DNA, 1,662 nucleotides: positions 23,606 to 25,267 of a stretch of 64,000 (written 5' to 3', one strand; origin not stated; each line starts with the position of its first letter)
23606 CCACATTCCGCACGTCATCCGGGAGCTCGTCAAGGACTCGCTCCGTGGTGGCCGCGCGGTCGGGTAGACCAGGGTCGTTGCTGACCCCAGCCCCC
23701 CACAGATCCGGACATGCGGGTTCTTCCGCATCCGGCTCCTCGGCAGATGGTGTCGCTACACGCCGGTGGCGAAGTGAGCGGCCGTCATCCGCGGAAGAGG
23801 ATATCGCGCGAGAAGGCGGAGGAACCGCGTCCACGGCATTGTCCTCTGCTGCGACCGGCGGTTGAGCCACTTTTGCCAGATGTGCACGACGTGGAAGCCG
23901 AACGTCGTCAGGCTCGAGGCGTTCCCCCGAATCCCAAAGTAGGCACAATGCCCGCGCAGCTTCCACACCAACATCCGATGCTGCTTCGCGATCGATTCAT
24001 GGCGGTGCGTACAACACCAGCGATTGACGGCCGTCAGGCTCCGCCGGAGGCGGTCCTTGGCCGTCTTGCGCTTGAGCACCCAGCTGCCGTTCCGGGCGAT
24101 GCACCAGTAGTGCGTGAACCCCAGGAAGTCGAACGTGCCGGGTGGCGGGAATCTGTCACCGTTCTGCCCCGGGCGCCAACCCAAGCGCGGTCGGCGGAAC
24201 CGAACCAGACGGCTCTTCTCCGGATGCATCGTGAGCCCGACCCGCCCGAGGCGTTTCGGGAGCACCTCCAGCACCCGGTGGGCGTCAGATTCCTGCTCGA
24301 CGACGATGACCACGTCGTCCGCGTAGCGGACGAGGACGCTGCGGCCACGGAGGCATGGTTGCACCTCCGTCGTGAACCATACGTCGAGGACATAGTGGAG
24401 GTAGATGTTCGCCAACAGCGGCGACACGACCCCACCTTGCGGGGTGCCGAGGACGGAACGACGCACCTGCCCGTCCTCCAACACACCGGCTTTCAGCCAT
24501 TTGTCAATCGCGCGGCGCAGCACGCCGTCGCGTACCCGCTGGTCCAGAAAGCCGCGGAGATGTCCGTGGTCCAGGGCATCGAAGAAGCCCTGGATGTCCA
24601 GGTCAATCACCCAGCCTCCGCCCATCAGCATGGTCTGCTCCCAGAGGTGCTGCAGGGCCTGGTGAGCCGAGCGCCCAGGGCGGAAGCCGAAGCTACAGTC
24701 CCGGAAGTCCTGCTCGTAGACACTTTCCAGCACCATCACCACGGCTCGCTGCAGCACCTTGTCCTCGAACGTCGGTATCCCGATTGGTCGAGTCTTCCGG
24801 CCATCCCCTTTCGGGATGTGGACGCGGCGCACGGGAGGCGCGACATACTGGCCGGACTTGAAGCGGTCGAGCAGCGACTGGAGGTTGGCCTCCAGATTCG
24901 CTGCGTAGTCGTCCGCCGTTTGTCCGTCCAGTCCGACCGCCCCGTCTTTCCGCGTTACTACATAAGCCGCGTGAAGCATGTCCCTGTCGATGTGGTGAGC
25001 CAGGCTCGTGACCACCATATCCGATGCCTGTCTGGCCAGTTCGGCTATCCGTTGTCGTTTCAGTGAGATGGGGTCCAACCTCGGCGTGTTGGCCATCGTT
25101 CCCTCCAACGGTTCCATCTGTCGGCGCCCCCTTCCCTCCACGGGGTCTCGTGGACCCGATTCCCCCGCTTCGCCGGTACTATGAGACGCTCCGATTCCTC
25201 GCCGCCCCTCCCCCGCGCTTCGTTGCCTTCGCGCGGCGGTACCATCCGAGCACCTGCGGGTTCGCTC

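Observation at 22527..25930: Intact-looking group II intron inside a host gene in phase 0, with a readable EBS1-IBS1 match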

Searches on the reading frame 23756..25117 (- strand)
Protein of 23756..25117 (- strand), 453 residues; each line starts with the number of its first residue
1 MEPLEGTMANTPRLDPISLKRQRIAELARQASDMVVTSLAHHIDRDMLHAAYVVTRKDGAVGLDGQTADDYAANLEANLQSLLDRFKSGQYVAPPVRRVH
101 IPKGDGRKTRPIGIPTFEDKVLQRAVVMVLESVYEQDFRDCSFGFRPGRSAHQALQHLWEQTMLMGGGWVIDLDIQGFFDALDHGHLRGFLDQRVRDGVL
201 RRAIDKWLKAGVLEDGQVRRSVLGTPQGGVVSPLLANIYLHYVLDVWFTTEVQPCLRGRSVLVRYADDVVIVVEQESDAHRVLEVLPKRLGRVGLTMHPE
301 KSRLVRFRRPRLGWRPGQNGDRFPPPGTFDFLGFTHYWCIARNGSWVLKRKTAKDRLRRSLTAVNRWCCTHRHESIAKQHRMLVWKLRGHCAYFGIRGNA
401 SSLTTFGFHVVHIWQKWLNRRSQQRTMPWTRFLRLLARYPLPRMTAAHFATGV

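Call 6: search_protein_families(library=pfam, proteins=[window:23756-25117:-])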
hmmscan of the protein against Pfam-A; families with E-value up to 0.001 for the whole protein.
window:23756-25117:- (453 aa): 1 family
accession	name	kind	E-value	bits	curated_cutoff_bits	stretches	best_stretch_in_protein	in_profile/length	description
PF00078.32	RVT_1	-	2.3e-35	122.6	29.6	1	101-335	1-204/205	Reverse transcriptase (RNA-dependent DNA polymerase)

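Call 7: search_protein_families(library=ncbifam, proteins=[window:23756-25117:-])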
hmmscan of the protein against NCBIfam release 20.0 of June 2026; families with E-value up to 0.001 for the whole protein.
window:23756-25117:- (453 aa): 6 families
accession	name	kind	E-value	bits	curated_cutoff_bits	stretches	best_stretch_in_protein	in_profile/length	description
TIGR04416.1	group_II_RT_mat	equivalog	3.1e-101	339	300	1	47-421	4-352/353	group II intron reverse transcriptase/maturase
NF038233.2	retron_St85_RT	exception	1.5e-16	60.5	235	1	97-292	26-201/289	retron St85 family RNA-directed DNA polymerase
NF041746.1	Drt2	equivalog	3.4e-16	59.4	390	2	221-336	220-321/416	antiviral reverse transcriptase Drt2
NF041747.1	Drt3a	equivalog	1.6e-11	44.2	200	1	169-374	112-302/412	antiviral reverse transcriptase Drt3a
NF042941.1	Retron_TIR_antiphage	equivalog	5.2e-08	32.1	600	1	98-284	31-195/464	TIR domain-containing anti-phage reverse transcriptase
NF038237.1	retron_Ec67_fus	exception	3.9e-07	28.9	450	1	98-276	39-208/572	retron Ec67 family RNA-directed DNA polymerase/endonuclease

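Call 9: find_homologous_proteins(query=window:23756-25117:-)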
Query window:23756-25117:- (453 aa): 8000 proteins with E <= 0.001 among 8000 candidates; the best 120 are listed.
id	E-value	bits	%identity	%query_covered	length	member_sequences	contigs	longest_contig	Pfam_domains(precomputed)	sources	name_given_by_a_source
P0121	1.2e-296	1002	96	98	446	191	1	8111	PF00078.33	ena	-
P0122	3.0e-285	964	93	98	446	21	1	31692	PF00078.33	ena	-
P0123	3.3e-271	918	88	100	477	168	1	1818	PF00078.33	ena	-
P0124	3.9e-268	908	89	100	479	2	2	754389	PF00078.33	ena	-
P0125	2.3e-267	905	99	87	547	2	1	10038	PF00078.33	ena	-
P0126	2.6e-260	882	86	98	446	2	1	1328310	PF00078.33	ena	-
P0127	5.0e-256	868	86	97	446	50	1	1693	PF00078.33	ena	-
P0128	1.5e-250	850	80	100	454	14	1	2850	PF00078.33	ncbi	-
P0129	5.8e-248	841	86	92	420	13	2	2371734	PF00078.33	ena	-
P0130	2.9e-247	839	82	97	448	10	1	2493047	PF00078.33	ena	-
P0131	1.2e-246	837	83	97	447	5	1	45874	PF00078.33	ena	-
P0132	1.7e-246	836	84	98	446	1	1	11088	PF00078.33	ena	-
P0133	6.8e-245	831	80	100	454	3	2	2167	PF00078.33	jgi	jgi:group II intron reverse transcriptase/maturase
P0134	3.6e-244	829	79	99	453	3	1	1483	PF00078.33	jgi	-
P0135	2.0e-239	813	88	87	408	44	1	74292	PF00078.33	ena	-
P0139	1.3e-224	764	98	74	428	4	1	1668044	PF00078.33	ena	-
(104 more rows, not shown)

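Call 14: find_related_loci(query=window:23756-25117:-, collection=genome_contigs, flank=3000)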
Query window:23756-25117:- (453 aa) in genome_contigs; peptide patterns used: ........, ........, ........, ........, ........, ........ (x = any residue, [..] = any of these).
230 stretches matched a pattern; 211 encode a relative of the query (tblastn E <= 1e-3); the best 80 are kept; 79 distinct loci.
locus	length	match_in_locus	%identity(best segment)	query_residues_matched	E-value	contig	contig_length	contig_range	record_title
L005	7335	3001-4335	85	1-445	0e+0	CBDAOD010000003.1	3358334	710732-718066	MAG: Vicinamibacterales bacterium isolate 1282e159-6dd2-4713-bfde-212400ec611b genome assembly, contig: contig_3, whole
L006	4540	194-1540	63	1-450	0e+0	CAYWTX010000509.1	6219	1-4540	MAG TPA_asm: uncultured Planctomycetaceae bacterium isolate binchicken_co255_29 genome assembly, contig: k141_1204312, w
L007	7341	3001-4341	63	1-448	0e+0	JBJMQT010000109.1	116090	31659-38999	MAG: Gemmataceae bacterium isolate H3_18_all_fractions_metab_conc_21_57_12 k255_4109725, whole genome shotgun sequence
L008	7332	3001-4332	62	1-448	3e-180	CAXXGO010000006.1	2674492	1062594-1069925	MAG: Phycisphaerae bacterium isolate c853687f-fc16-43d1-893a-c6280bf959b9 genome assembly, contig: contig_6, whole genom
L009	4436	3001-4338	62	3-450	2e-180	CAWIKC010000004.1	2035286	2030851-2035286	MAG: Bryobacterales bacterium isolate MFD09286.bin.1.102 genome assembly, contig: contig_32006, whole genome shotgun seq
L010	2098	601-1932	62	2-448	0e+0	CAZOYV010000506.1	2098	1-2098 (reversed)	MAG TPA_asm: uncultured Rickettsiales bacterium isolate SRP141376_co4_92 genome assembly, contig: NODE_91736_length_2098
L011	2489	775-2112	62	2-448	0e+0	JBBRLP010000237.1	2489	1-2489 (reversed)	MAG: Chthonomonadales bacterium isolate La1_maxbin2.052 LA1C_X2.052_k141_1926455L_2489_cov_20.2730, whole genome shotgun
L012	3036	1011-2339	60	4-448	0e+0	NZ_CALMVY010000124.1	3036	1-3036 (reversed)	MAG: uncultured Arthrobacter sp. isolate SRR6670122_bin.58_CONCOCT_v1.1_MAG ERZ534011.22324, whole genome shotgun sequen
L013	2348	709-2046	60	2-448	0e+0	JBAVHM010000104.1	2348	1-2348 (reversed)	MAG: Candidatus Deferrimicrobium sp. isolate MFD02835_ilm_asm_bin8 k127_104284, whole genome shotgun sequence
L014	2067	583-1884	62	2-442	0e+0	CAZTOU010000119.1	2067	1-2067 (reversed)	MAG TPA_asm: uncultured Spirochaetales bacterium isolate binchicken_co142_37 genome assembly, contig: NODE_149816_length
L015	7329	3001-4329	59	1-448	2e-171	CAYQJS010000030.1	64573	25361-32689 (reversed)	MAG TPA_asm: uncultured Chloroflexota bacterium isolate SRP119689_co1_77 genome assembly, contig: NODE_484_length_64573_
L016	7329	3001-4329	62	4-448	3e-171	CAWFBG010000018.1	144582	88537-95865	MAG: uncultured Planctomycetaceae bacterium isolate MFD09286.bin.1.1 genome assembly, contig: contig_39054, whole genome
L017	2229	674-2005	60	2-448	0e+0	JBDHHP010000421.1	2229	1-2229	MAG: Gemmatimonadota bacterium isolate M8-62_Bin_211 M8-62_Bin_211_scaffold_407464, whole genome shotgun sequence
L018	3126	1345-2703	60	5-442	1e-179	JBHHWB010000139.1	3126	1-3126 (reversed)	MAG: Gemmatimonadota bacterium isolate S.3.sp3_bin.11 NODE_5029_length_3126_cov_5.281342, whole genome shotgun sequence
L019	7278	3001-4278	61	17-442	7e-169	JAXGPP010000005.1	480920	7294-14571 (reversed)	MAG: Thermoguttaceae bacterium isolate AnMBR.bin305 bin305_5, whole genome shotgun sequence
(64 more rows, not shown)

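Call 15: find_encoding_contigs(protein=P0139, flank=4000, max_places=6)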
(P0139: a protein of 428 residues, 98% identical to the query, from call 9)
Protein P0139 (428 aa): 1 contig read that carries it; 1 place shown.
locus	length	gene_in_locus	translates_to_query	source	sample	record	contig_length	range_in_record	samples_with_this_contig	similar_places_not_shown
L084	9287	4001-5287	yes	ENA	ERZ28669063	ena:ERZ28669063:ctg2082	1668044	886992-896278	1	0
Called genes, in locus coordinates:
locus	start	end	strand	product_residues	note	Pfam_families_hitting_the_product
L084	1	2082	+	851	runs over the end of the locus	-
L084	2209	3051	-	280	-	PF13737:DDE_Tnp_1_5, PF01609:DDE_Tnp_1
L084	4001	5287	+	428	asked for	PF00078:RVT_1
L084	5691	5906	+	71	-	-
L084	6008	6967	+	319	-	-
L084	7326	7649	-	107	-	-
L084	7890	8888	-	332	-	PF01609:DDE_Tnp_1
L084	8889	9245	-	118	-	PF05598:DUF772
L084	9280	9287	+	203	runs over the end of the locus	PF13483:Lactamase_B_3 (weak)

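Call 16: find_encoding_contigs(protein=P0125, flank=4000, max_places=6)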
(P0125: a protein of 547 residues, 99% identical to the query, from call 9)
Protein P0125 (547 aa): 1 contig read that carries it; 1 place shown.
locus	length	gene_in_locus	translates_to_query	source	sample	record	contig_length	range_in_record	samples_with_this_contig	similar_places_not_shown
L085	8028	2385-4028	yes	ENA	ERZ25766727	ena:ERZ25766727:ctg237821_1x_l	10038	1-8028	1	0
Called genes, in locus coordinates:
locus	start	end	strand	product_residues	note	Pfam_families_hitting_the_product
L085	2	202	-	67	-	?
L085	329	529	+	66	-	-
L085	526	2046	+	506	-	PF13737:DDE_Tnp_1_5, PF01609:DDE_Tnp_1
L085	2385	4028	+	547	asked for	PF00078:RVT_1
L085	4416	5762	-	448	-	PF00593:TonB_dep_Rec_b-barrel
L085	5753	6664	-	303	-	PF13620:CarboxypepD_reg, PF13715:CarbopepD_reg_2, PF07715:Plug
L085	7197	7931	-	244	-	-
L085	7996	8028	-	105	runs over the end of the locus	-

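Call 19: find_encoding_contigs(protein=P0121, flank=3500, max_places=6)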
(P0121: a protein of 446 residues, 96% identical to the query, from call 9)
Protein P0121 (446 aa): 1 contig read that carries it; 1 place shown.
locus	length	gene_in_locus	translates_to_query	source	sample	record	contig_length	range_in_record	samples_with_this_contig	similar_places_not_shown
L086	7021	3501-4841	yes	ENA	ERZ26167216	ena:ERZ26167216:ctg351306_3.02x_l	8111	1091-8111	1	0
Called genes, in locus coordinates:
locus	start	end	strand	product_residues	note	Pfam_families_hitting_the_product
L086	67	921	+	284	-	PF13276:HTH_21, PF00665:rve, PF13683:rve_3, PF13333:rve_2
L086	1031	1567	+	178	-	PF08544:GHMP_kinases_C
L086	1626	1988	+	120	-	-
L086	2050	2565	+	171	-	PF13358:DDE_3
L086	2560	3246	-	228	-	-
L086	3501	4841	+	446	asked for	PF00078:RVT_1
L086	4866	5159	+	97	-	-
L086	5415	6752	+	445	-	PF05552:MS_channel_1st_1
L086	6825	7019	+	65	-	?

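Call 20: find_encoding_contigs(protein=P0122, flank=3500, max_places=6)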
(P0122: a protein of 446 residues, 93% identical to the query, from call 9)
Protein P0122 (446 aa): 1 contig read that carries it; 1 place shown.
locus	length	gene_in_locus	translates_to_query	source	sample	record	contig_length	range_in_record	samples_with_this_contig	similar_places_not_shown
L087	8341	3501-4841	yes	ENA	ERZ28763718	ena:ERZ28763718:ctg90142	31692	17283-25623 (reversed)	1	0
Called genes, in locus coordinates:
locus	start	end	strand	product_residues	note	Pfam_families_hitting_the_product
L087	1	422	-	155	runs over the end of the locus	-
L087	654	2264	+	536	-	PF00589:Phage_integrase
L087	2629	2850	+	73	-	-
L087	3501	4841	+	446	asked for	PF00078:RVT_1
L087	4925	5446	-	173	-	-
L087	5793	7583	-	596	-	PF01663:Phosphodiest (faint), PF00884:Sulfatase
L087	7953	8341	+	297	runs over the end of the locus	-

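Call 21: find_encoding_contigs(protein=P0124, flank=3500, max_places=6)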
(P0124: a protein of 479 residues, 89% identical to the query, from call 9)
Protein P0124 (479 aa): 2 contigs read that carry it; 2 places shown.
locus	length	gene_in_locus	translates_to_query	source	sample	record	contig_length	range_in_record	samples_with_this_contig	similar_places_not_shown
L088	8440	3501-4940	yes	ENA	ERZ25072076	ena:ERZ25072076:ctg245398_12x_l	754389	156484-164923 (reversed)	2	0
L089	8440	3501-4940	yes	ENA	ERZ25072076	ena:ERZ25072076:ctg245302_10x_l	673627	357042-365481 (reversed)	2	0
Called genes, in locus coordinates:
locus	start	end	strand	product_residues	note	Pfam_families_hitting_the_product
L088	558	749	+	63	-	-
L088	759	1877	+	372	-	PF00078:RVT_1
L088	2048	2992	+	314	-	PF13737:DDE_Tnp_1_5, PF01609:DDE_Tnp_1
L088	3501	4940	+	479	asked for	PF00078:RVT_1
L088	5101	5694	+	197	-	-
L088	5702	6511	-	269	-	PF01209:Ubie_methyltran, PF13489:Methyltransf_23, PF08241:Methyltransf_11, PF08242:Methyltransf_12, PF13649:Methyltransf_25, PF13847:Methyltransf_31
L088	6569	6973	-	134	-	PF01878:EVE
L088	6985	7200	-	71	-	-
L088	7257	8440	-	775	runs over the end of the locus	PF19313:DUF5916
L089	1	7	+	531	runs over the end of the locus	PF11009:BrxC, PF01436:NHL (faint)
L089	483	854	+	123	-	PF04241:DUF423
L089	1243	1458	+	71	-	PF01527:HTH_Tnp_1, PF13384:HTH_23, PF13551:HTH_29 (weak)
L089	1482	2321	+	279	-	PF13276:HTH_21, PF00665:rve, PF13683:rve_3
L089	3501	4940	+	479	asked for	PF00078:RVT_1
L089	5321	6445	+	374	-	PF00005:ABC_tran, PF08402:TOBE_2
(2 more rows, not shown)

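Call 22: find_encoding_contigs(protein=P0126, flank=3500, max_places=6)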
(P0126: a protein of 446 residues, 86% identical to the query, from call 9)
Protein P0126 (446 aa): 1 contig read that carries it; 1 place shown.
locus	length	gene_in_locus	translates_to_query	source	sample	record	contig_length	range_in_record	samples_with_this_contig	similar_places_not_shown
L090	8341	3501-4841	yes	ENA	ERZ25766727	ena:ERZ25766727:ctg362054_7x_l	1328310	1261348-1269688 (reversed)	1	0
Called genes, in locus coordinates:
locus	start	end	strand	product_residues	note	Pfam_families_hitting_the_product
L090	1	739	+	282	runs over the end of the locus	-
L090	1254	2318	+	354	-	PF08240:ADH_N, PF00107:ADH_zinc_N, PF13602:ADH_zinc_N_2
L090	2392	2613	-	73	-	-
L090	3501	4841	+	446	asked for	PF00078:RVT_1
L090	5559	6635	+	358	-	-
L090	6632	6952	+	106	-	-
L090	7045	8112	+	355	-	PF00196:GerE (faint), PF13384:HTH_23 (weak), PF13518:HTH_28 (faint), PF13551:HTH_29 (weak), PF13565:HTH_32, PF13358:DDE_3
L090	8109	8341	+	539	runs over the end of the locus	PF25919:BSH_CusB, PF25973:BSH_CzcB, PF25869:3HB_CusB (faint), PF25954:Beta-barrel_RND_2, PF25975:CzcB_C, PF13115:YtkA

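Call 28: search_solved_structures(query=window:23756-25117:-, max_evalue=0.00001)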
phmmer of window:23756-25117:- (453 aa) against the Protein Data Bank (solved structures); distinct sequences matched with E-value up to 0.00001: 11.
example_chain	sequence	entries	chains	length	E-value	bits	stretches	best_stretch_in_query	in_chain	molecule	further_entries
5g2x_C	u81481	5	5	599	1.2e-48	169.2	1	21-243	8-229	GROUP II INTRON-ENCODED PROTEIN LTRA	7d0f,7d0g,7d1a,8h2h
5hhj_A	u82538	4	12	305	5.9e-48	167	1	37-308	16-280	Retron-type reverse transcriptase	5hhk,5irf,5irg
5hhl_A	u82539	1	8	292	3.2e-47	164.5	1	43-306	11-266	Retron-type reverse transcriptase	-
7uim_D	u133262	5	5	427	6.8e-47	163.5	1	43-306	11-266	Group II intron reverse transcriptase/maturase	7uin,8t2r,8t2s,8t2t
6ar1_A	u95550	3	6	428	4e-39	137.9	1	45-313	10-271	GsI-IIC RT | Trt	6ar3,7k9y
6me0_C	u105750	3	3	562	1.3e-30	109.8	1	78-323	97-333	Maturase reverse transcriptase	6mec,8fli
7kft_D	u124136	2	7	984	4e-22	81.8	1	77-308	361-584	Cas6-RT-Cas1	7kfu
8ub7_A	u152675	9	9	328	2.6e-08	36.3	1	77-282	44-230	Reverse transcriptase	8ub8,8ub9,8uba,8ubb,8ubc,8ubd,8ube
8bgj_A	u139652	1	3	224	4.6e-06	28.8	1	124-250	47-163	RNA-directed DNA polymerase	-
9d4s_A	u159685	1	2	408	9e-06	27.9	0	103-302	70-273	Group II intron-like 4 reverse transcriptase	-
9d5x_A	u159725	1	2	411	9.1e-06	27.9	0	103-302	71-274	Group II intron-like 4 reverse transcriptase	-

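Call 37: search_dna_similar(query=window:23756-25096:-, collection=plasmids, mode=protein, max_rows=25)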
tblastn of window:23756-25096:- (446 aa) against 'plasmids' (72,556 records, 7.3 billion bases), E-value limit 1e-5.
The search stops at 5000 records and this limit was reached: more records match than are counted here, and every count below describes the 5000 best-scoring records only.
Records with a match: at least 5000; places in all: 7787; records where one place covers at least 80% of the query: 4675.
Best place of each record, by identity: 60-80% 4; <60% 4996.
By first word of the organism name: Klebsiella 3669; Escherichia 254; Enterobacter 137; Sinorhizobium 120; Rhizobium 54; Citrobacter 50; Bradyrhizobium 49; Salmonella 44; Piscirickettsia 44; Bacillus 37; and 110 more.
By predicted mobility (MOB-suite, as given by PLSDB): conjugative 2714; mobilizable 1184; non-mobilizable 1102.
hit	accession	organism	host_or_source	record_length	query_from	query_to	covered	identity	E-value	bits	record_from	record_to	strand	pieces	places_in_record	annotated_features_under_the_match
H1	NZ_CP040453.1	Halomonas sp. PA16-9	-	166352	1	435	98%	57.0%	3e-154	491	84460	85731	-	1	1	ltrA: group II intron reverse transcriptase/maturase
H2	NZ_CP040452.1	Halomonas sp. PA16-9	-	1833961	1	435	98%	57.0%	3e-154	491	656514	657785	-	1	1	none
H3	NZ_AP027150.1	Methylocystis bryophila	-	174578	7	445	98%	55.9%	3e-145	465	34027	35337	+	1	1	ltrA: group II intron reverse transcriptase/maturase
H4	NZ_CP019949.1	Methylocystis bryophila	-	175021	7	445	98%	55.9%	3e-145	465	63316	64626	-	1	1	ltrA: group II intron reverse transcriptase/maturase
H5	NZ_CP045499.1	Mesorhizobium sp. INR15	pure culture,nutrient broth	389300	7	444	98%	56.0%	3e-144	462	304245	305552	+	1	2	ltrA: group II intron reverse transcriptase/maturase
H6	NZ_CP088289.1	Bradyrhizobium septentrionale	Glycine max cv. AC Glengarry,Cell ...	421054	10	446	98%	55.7%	2e-146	468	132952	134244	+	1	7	ltrA: group II intron reverse transcriptase/maturase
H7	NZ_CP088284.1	Bradyrhizobium septentrionale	Glycine max cv. AC Glengarry,Cell ...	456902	10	446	98%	55.7%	2e-146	468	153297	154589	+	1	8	ltrA: group II intron reverse transcriptase/maturase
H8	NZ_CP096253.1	Bradyrhizobium barranii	Glycine max cv. AC Glengarry,Cell ...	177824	10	441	97%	56.1%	2e-146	468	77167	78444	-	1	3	ltrA: group II intron reverse transcriptase/maturase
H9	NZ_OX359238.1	Alteromonas macleodii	-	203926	10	437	96%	56.5%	2e-149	477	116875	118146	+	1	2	ltrA: group II intron reverse transcriptase/maturase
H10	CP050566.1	Rhizobium leguminosarum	Lathyrus sativus,cell culture,root ...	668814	7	444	98%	55.1%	1e-139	449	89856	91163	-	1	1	ltrA: group II intron reverse transcriptase/maturase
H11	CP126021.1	Bradyrhizobium japonicum USDA 123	Glycine max,soybean,root nodule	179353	10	441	97%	55.4%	9e-145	463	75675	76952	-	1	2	ltrA: group II intron reverse transcriptase/maturase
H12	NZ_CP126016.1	Bradyrhizobium japonicum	Glycine max,soybean,root nodule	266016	10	441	97%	55.4%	9e-145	463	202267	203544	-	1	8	ltrA: group II intron reverse transcriptase/maturase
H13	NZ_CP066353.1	Bradyrhizobium japonicum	Glycine max,DNA isolated from pure ...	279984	10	441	97%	55.4%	9e-145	463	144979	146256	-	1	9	ltrA: group II intron reverse transcriptase/maturase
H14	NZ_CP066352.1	Bradyrhizobium japonicum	Glycine max,DNA isolated from pure ...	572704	10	441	97%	55.4%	9e-145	463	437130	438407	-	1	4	ltrA: group II intron reverse transcriptase/maturase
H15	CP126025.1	Bradyrhizobium japonicum USDA 135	Glycine max,soybean,root nodule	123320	10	441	97%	55.4%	3e-144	462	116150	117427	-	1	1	ltrA: group II intron reverse transcriptase/maturase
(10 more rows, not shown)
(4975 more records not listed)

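Call 49: find_encoding_contigs(protein=window:23756-25096:-, flank=3000, max_places=10)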
Protein window:23756-25096:- (446 aa): 2 contigs read that carry it; 2 places shown.
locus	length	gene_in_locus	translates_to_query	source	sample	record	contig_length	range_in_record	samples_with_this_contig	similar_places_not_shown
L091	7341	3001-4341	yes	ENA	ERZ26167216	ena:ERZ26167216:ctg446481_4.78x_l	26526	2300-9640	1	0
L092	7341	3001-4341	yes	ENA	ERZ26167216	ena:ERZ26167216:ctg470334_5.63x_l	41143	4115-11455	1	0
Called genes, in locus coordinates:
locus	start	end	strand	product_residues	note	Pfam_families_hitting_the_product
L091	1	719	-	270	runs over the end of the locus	PF00078:RVT_1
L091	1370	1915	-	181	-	PF01609:DDE_Tnp_1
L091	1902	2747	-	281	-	PF13737:DDE_Tnp_1_5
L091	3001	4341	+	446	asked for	PF00078:RVT_1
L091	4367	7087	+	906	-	PF07626:PSD3, PF07637:PSD5, PF07631:PSD4, PF07627:PSCyt3, PF07624:PSD2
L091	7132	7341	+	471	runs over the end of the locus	PF07586:HXXSHH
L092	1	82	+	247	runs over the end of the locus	PF01434:Peptidase_M41 (weak)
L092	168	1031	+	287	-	PF01223:Endonuclease_NS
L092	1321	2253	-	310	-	PF20067:SSL_N (faint), PF17170:DUF5128 (weak), PF01436:NHL (weak)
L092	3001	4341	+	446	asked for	PF00078:RVT_1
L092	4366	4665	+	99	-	-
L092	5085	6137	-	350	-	PF01436:NHL (weak), PF17170:DUF5128 (weak), PF01436:NHL (weak)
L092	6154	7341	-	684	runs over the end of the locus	PF12228:DUF3604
